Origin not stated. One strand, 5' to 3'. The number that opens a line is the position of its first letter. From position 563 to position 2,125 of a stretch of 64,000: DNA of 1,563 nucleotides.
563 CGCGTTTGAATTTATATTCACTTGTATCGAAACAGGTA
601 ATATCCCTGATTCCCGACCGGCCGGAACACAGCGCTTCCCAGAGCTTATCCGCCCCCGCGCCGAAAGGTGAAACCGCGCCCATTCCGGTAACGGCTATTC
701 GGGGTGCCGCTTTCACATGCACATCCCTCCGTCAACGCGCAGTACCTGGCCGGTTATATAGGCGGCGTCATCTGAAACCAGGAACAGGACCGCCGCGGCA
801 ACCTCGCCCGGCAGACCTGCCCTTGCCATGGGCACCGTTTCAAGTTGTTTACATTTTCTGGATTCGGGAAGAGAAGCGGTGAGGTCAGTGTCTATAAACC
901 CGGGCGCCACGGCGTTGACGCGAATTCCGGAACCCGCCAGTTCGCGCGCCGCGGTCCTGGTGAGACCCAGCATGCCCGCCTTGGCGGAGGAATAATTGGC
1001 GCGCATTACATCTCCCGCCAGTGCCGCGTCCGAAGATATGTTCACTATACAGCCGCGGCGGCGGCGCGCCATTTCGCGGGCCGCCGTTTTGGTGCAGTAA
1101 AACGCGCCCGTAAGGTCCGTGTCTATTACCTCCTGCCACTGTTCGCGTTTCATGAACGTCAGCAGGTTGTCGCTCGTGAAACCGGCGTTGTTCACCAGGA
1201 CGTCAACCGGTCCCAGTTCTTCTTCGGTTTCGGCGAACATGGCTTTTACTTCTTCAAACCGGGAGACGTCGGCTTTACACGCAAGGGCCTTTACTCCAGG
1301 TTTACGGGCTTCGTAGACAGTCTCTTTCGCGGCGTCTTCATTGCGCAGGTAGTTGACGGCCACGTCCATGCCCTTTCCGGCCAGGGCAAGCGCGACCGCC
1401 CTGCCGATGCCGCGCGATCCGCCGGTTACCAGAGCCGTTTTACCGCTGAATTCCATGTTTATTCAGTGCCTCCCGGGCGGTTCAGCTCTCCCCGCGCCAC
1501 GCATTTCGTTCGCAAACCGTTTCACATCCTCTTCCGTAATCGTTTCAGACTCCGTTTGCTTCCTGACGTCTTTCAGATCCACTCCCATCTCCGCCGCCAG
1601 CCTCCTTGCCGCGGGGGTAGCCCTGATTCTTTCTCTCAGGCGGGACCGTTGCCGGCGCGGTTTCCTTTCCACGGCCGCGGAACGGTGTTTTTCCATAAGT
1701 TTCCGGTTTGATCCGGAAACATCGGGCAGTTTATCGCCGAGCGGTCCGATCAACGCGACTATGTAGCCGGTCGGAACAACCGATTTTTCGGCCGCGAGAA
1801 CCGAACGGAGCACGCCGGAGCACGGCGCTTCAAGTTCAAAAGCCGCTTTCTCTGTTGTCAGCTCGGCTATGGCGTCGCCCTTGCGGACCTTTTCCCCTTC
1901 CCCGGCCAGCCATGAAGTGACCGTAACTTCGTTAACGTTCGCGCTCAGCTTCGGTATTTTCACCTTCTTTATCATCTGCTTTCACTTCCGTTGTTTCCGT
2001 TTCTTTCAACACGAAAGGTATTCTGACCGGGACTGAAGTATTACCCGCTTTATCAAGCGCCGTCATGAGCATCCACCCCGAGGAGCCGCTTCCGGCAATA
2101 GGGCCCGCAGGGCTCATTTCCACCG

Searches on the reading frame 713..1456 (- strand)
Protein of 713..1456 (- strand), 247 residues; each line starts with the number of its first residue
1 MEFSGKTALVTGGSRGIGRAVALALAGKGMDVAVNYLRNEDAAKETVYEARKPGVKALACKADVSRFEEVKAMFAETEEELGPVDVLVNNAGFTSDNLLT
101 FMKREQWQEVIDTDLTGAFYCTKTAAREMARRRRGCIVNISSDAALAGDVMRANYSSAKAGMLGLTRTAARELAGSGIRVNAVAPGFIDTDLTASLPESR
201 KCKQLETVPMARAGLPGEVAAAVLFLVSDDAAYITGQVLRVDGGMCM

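Call 72: search_protein_families(library=pfam, proteins=[window:713-1456:-], max_evalue=0.001)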
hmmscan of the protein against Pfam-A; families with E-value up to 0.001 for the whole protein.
window:713-1456:- (247 aa): 4 families
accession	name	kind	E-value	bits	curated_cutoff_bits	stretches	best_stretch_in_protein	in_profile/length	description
PF13561.12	adh_short_C2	-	9.4e-65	218.9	27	1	15-245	6-235/236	Enoyl-(Acyl carrier protein) reductase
PF00106.31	adh_short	-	1e-59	201.8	26.6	1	6-199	1-193/195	short chain dehydrogenase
PF08659.16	KR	-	4.6e-20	72.7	22.6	1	7-171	2-165/180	KR domain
PF23441.1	SDR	-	1.3e-06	28.4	27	1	7-245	9-255/258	SDR-like rossmann domain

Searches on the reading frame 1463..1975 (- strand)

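Call 72: search_protein_families(library=pfam, proteins=[window:1463-1975:-], max_evalue=0.001)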
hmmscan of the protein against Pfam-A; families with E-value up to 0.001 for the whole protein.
window:1463-1975:- (170 aa): 2 families
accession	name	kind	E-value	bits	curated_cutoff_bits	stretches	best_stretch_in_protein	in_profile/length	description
PF00364.28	Biotin_lipoyl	-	5.1e-13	49.1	22.1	1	4-76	2-73/73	Biotin-requiring enzyme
PF02817.22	E3_binding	-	6.5e-08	33.1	23.7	1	117-138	1-22/36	e3 binding domain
